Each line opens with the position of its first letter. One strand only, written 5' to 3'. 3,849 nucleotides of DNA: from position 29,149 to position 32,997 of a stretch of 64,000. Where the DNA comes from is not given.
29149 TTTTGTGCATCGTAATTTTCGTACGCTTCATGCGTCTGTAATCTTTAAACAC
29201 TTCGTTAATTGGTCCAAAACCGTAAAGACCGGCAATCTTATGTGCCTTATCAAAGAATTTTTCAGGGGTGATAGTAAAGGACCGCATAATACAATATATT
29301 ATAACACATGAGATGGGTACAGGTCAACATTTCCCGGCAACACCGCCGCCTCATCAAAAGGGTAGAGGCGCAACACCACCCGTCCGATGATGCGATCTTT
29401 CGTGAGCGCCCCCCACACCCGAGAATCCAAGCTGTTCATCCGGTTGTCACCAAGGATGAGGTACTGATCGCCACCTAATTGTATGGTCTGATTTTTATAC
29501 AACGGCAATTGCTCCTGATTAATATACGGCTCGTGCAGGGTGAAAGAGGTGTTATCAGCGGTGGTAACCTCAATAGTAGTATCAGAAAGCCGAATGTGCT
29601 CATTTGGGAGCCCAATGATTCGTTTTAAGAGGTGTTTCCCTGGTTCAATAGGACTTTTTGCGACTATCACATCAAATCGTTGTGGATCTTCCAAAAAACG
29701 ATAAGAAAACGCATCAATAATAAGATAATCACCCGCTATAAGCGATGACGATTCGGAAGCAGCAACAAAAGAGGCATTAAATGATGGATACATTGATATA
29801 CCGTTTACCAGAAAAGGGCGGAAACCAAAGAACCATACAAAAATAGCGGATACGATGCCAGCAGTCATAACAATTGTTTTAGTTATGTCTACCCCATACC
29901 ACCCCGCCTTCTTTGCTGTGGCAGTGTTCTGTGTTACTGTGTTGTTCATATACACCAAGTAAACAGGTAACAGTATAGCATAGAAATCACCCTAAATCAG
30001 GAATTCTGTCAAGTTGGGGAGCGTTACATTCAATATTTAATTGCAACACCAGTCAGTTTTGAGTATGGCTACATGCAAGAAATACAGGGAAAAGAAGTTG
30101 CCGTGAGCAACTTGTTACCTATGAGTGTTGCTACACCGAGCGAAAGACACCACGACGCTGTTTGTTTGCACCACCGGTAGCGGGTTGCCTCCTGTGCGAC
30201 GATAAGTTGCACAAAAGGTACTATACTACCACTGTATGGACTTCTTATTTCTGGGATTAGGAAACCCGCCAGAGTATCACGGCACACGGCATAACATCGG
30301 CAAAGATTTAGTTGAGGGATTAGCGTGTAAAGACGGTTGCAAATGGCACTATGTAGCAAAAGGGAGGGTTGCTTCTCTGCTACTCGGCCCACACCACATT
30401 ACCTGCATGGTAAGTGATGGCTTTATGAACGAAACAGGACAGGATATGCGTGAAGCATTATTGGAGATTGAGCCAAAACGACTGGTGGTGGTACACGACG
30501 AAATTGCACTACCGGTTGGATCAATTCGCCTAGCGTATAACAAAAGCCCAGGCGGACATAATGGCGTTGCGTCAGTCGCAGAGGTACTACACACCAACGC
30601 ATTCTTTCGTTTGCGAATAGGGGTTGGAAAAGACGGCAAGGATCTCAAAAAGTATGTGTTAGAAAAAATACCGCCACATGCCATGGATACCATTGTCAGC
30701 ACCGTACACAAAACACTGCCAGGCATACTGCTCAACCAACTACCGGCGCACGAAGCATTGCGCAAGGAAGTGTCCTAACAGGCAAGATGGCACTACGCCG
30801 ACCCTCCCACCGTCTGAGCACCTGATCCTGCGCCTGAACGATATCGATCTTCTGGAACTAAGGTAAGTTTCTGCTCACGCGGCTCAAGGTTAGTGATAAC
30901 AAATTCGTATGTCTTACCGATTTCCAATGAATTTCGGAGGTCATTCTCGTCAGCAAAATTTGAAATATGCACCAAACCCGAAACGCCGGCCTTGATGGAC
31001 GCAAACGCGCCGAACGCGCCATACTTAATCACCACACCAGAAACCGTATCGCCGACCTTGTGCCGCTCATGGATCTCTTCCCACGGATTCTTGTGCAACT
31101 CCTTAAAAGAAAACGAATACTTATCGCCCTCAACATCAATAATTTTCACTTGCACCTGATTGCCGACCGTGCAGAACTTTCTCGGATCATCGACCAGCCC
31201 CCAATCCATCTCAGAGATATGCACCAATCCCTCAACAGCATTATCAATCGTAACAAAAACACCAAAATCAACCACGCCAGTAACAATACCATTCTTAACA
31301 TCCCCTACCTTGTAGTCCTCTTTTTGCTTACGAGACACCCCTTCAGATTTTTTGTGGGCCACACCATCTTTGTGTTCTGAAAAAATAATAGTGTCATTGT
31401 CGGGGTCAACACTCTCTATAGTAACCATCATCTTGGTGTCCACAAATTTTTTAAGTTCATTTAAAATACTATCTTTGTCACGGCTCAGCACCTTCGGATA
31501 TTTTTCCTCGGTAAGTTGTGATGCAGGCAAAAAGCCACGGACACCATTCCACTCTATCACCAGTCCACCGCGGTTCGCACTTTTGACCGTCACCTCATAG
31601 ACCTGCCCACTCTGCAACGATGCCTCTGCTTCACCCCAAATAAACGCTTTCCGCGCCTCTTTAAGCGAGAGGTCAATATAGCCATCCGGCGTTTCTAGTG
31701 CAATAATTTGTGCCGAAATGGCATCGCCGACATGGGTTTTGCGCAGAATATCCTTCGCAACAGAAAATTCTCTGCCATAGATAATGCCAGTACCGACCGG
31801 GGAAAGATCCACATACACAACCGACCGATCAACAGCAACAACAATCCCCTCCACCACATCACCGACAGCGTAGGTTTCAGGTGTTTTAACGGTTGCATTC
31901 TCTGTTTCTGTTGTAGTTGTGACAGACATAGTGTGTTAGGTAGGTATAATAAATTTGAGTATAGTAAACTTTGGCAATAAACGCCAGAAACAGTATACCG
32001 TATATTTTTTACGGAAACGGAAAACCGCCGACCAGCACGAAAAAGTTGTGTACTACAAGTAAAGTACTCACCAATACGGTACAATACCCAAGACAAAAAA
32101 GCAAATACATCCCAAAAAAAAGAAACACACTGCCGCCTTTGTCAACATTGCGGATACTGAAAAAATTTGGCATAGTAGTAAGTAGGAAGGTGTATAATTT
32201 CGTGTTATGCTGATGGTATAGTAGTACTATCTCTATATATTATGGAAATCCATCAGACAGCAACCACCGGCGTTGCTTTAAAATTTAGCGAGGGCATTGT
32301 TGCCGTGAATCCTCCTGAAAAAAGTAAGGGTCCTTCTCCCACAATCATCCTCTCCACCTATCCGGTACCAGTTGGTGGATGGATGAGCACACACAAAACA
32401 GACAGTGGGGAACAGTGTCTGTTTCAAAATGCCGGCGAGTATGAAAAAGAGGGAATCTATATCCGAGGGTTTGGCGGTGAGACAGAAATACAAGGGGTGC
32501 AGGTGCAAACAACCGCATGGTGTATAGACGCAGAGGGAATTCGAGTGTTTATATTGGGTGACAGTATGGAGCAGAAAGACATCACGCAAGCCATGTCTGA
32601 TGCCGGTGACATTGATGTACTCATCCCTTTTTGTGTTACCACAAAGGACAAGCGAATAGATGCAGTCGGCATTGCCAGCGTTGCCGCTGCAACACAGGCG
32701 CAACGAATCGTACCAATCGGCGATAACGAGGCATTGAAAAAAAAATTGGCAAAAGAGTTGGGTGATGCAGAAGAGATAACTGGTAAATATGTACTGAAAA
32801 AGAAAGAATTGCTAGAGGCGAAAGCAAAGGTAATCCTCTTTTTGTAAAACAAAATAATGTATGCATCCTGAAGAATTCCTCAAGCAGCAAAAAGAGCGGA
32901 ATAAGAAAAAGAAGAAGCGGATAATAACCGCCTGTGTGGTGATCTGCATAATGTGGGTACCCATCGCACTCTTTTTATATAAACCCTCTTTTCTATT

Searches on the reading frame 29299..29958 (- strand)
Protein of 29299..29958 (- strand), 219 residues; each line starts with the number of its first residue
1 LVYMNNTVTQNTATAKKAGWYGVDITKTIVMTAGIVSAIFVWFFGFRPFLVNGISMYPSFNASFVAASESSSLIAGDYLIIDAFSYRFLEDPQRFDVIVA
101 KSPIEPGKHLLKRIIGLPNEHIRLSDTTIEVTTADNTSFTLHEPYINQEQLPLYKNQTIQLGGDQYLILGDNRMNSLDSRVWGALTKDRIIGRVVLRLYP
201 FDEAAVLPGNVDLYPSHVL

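Call 19: search_protein_families(library=pfam, proteins=[window:29299-29958:-], max_evalue=0.001)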
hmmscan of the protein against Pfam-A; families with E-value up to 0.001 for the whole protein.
window:29299-29958:- (219 aa): 1 family
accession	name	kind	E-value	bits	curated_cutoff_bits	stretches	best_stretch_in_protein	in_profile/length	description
PF10502.14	Peptidase_S26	-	1.7e-31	109.9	22.9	1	26-198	5-167/168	Signal peptidase, peptidase S26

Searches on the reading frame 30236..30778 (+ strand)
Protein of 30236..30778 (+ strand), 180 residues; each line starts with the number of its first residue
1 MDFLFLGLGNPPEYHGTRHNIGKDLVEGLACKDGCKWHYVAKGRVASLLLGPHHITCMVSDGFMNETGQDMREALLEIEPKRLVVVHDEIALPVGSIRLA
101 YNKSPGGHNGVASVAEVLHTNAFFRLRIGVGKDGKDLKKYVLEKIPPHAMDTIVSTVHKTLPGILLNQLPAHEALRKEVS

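Call 55: search_protein_families(library=pfam, proteins=[window:30236-30778:+], max_evalue=0.01)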
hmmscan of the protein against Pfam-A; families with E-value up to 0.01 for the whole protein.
window:30236-30778:+ (180 aa): 1 family
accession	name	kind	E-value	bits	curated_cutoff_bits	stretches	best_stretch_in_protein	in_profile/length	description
PF01195.25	Pept_tRNA_hydro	-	4.7e-37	128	27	1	4-160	1-166/183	Peptidyl-tRNA hydrolase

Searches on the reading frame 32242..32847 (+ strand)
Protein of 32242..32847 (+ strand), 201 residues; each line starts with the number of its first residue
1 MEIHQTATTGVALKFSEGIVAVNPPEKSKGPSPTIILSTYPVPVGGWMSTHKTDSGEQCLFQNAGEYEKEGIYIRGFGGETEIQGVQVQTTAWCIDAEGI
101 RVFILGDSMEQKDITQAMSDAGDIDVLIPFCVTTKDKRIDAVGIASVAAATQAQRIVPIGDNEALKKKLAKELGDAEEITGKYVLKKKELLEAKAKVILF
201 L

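Call 19: search_protein_families(library=pfam, proteins=[window:32242-32847:+], max_evalue=0.001)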
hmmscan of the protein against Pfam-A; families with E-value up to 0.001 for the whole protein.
window:32242-32847:+ (201 aa): 1 family
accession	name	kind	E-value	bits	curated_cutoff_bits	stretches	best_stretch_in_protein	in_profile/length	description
PF13483.12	Lactamase_B_3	-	1.6e-05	25.4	24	1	50-159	51-159/160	Beta-lactamase superfamily domain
